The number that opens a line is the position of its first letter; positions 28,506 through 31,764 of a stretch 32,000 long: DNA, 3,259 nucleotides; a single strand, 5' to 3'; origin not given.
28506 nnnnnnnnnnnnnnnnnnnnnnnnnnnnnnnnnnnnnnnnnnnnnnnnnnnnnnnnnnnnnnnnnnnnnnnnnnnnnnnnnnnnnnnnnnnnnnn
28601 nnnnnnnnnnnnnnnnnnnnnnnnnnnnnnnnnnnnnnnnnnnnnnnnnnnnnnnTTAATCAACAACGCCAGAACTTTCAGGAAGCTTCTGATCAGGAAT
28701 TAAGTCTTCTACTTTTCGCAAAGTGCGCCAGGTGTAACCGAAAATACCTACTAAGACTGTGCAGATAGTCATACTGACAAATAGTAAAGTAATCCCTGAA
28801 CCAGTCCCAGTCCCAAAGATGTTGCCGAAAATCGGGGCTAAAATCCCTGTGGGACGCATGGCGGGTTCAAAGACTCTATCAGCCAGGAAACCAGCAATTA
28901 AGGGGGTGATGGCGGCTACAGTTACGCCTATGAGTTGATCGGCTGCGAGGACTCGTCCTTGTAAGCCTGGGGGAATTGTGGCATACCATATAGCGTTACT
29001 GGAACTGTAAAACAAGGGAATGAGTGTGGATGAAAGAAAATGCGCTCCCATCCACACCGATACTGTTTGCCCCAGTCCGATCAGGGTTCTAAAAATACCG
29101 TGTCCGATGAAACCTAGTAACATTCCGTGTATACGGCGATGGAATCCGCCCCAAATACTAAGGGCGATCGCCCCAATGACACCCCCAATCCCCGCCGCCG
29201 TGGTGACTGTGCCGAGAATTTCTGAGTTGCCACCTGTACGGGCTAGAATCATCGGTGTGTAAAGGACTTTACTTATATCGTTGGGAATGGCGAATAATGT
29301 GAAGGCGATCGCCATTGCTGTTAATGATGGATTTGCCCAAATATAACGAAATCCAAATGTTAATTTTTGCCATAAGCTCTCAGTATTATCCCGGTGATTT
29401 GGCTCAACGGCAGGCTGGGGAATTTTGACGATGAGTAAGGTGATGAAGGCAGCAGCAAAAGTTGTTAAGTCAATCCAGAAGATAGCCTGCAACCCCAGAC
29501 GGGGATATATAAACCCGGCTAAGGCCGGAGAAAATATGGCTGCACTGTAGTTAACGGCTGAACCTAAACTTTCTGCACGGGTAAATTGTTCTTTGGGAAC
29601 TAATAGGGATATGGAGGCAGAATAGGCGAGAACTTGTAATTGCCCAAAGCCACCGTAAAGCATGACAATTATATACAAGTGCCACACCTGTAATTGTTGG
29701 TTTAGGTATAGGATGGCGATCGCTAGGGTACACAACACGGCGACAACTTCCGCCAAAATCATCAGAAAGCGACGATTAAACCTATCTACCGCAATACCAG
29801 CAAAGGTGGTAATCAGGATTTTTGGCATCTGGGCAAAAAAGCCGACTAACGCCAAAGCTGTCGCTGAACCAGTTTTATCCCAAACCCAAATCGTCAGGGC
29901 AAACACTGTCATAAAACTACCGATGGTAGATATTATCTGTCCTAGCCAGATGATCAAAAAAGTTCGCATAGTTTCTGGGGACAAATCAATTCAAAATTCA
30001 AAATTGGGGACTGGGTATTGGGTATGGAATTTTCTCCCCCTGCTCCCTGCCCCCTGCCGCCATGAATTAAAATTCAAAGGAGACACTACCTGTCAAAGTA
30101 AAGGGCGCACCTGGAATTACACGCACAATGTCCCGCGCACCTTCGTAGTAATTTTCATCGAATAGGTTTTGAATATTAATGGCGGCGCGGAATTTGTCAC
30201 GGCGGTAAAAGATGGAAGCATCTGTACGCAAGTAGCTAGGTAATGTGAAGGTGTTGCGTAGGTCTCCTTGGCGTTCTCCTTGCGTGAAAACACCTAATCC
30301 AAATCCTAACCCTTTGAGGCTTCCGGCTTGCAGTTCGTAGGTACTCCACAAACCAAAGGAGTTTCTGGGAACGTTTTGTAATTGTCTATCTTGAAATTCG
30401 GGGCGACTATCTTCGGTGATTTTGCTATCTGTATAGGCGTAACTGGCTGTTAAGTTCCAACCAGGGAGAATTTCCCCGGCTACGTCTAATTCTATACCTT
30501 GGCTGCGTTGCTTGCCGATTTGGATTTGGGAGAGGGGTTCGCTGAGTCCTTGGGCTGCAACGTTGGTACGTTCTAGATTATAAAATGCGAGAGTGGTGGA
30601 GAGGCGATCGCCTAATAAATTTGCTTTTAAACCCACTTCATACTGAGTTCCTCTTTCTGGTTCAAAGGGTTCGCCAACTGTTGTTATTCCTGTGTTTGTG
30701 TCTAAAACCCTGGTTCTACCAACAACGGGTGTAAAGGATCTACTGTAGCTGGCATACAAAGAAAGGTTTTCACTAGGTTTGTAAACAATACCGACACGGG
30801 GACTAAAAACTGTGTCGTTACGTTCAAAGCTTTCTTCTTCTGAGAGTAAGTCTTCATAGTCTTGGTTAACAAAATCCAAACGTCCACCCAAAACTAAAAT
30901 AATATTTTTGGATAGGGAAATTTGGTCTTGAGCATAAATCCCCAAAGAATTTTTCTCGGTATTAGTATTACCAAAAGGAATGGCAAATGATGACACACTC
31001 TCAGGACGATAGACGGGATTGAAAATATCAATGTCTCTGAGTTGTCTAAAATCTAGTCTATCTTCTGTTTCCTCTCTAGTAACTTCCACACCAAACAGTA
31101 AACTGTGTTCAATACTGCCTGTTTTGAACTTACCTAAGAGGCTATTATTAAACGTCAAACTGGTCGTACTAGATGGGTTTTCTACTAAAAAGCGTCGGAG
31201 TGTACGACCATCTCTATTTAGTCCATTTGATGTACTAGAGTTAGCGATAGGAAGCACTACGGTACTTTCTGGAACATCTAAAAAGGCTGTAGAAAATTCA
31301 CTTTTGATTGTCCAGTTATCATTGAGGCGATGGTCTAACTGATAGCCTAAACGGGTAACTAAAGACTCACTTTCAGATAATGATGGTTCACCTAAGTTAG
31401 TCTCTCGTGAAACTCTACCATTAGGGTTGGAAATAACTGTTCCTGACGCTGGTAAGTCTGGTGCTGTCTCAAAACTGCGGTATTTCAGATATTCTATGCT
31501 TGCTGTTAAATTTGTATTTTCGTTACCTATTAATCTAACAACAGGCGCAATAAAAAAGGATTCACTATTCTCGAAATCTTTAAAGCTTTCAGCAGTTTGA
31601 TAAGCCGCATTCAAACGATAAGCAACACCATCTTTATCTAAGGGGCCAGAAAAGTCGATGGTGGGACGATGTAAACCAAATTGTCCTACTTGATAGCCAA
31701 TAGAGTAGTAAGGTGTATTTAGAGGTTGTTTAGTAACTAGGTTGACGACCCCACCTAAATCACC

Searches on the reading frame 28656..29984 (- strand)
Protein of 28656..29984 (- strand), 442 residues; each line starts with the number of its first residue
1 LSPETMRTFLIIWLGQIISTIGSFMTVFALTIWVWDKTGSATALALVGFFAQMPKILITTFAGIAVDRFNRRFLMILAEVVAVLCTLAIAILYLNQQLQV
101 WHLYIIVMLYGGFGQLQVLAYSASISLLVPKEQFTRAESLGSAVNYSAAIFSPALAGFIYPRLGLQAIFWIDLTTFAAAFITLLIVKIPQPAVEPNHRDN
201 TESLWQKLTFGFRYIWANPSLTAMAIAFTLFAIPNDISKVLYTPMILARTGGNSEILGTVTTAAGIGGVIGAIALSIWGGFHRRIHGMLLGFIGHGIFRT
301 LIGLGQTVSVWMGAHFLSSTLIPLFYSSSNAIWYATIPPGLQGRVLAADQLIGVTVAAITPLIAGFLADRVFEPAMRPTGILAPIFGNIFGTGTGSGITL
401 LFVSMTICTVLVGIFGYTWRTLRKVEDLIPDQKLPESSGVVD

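Call 3: search_protein_families(library=pfam, proteins=[window:28656-29984:-], max_evalue=0.1)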
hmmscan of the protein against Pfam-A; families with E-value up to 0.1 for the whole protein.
window:28656-29984:- (442 aa): 2 families
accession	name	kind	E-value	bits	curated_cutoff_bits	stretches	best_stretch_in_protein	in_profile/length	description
PF07690.21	MFS_1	-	8.1e-25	87.9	33.4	2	12-233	1-220/347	Major Facilitator Superfamily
PF05977.19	MFS_3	-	1.4e-20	73.7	27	1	2-277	5-276/524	Transmembrane secretion effector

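Call 4: search_protein_families(library=ncbifam, proteins=[window:28656-29984:-], max_evalue=0.1)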
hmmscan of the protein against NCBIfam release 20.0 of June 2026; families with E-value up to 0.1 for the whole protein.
window:28656-29984:- (442 aa): 11 families
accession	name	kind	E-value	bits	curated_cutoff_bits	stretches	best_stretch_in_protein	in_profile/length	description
TIGR00900.1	2A0121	subfamily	2e-51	175.5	319.6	1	9-371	1-363/364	H+ Antiporter protein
NF000245.1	macrolide_MefA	exception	1.4e-26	93.5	675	1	7-371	9-373/405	macrolide efflux MFS transporter Mef(A)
NF000246.1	macrolide_MefC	exception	6.1e-25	88.1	870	1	6-370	7-371/407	macrolide efflux MFS transporter Mef(C)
NF000051.1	macrolide_MefB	exception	1.4e-24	86.8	800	1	7-312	9-311/409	macrolide efflux MFS transporter Mef(B)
NF007792.0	PRK10489.1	equivalog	2e-24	86.4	324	1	5-371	15-375/419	enterobactin transporter EntS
NF000154.1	macrolide_MefEN2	exception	4.1e-21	75.8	800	1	8-279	7-274/401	macrolide efflux MFS transporter Mef(En2)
NF052575.1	MFS_efflux_Tap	equivalog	1.5e-17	63.7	625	1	9-370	6-370/401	multidrug efflux MFS transporter Tap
NF012178.0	tet_MFS_V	exception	7.3e-16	58.3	640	1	17-369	20-372/409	tetracycline efflux MFS transporter Tet(V)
NF006386.0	PRK08633.1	equivalog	6.4e-10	37.4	1221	1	9-364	14-378/1147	acyl-[ACP]--phospholipid O-acyltransferase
TIGR00880.1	2_A_01_02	superfamily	4.7e-07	30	131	1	56-186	12-137/141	multidrug resistance protein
TIGR00895.1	2A0115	subfamily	0.00062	18.8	418.55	1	4-159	247-397/398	aromatic acid/H+ symport family MFS transporter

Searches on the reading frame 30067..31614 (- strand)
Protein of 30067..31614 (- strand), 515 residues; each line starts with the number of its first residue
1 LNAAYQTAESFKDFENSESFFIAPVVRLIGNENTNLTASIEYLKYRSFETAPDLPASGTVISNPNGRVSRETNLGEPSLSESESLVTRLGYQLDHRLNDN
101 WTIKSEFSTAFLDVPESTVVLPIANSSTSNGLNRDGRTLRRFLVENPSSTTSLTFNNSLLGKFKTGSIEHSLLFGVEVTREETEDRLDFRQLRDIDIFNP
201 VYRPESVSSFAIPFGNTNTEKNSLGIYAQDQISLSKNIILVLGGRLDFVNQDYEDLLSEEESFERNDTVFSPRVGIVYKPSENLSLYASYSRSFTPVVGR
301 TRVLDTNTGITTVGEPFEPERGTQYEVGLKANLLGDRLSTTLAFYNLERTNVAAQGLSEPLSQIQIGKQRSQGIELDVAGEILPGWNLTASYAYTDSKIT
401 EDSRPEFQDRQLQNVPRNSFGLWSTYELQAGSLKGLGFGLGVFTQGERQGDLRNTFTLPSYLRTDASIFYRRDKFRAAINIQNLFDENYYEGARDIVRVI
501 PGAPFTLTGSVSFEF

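Call 3: search_protein_families(library=pfam, proteins=[window:30067-31614:-], max_evalue=0.1)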
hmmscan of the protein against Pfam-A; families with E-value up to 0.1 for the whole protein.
window:30067-31614:- (515 aa): 5 families
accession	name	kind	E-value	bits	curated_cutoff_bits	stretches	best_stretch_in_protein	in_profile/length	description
PF00593.30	TonB_dep_Rec_b-barrel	-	3.9e-72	244.9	27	1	31-484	10-436/436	TonB dependent receptor-like, beta-barrel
PF14905.12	OMP_b-brl_3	-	1.5e-08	34.6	27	1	170-491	71-380/408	Outer membrane protein beta-barrel family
PF25183.1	OMP_b-brl_4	-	4.8e-05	22.4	30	1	231-392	375-554/838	Outer membrane beta barrel domain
PF13505.12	OMP_b-brl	-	0.0026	18.4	28.7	0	217-293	80-153/175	Outer membrane protein beta-barrel domain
PF11751.14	PorP_SprF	-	0.014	15.4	22.3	0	460-494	136-170/273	Type IX secretion system membrane protein PorP/SprF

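Call 4: search_protein_families(library=ncbifam, proteins=[window:30067-31614:-], max_evalue=0.1)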
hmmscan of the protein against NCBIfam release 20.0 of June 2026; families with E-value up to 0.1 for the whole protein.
window:30067-31614:- (515 aa): 22 families
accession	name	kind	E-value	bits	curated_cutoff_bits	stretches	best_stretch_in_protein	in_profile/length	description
TIGR01783.1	TonB-siderophor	subfamily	1.2e-74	252.2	223.5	1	2-515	149-649/649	TonB-dependent siderophore receptor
NF010651.0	PRK14050.1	equivalog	6.7e-71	239.4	884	1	9-495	234-710/730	TonB-dependent siderophore receptor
NF007465.0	PRK10044.1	equivalog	9.3e-65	219.1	803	1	11-492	237-703/726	ferrichrome porin FhuA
NF047944.1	FoxamRcptFoxA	equivalog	1.8e-56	191.8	1300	1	17-515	219-697/697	ferrioxamine B receptor FoxA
NF010650.0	PRK14049.1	equivalog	2.4e-49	168.2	904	1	18-487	245-703/729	ferrioxamine B receptor precursor protein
NF007349.0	PRK09840.1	equivalog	7.9e-40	136.5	686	1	64-508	286-753/760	catecholate siderophore receptor Fiu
NF049960.1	siderphRecptFauA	equivalog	7.7e-29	100.6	900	1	3-491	224-703/727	TonB-dependent alcaligin siderophore receptor FauA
TIGR01785.1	TonB-hemin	subfamily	5.4e-22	78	316.85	1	137-508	292-672/677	TonB-dependent heme/hemoglobin receptor family protein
TIGR01786.1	TonB-hemlactrns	subfamily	1.9e-21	76.1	323.75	1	150-491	330-688/719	TonB-dependent hemoglobin/transferrin/lactoferrin family receptor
NF007447.0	PRK10003.1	equivalog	6.9e-21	74.2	666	1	3-514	227-726/727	ferric-rhodotorulic acid/ferric-coprogen receptor FhuE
NF053590.1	TonB_dep_TOL0244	equivalog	4.4e-10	38.8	645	1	212-491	316-582/604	TOL_0244 family TonB-dependent receptor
NF010010.0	PRK13483.1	equivalog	4.4e-08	31.6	927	1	217-489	365-638/660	ligand-gated channel protein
TIGR04056.1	OMP_RagA_SusC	subfamily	3.9e-07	28.8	368.25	1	312-408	647-753/981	SusC/RagA family TonB-linked outer membrane protein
NF050067.1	TonBEntbctnRecCfrA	equivalog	6.3e-07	28.1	1200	1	217-294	385-448/698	TonB-dependent ferric enterobactin receptor CfrA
NF041535.1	TonB_rec_PqqU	equivalog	1.2e-06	27.2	1200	1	224-490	372-644/676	TonB-dependent receptor PqqU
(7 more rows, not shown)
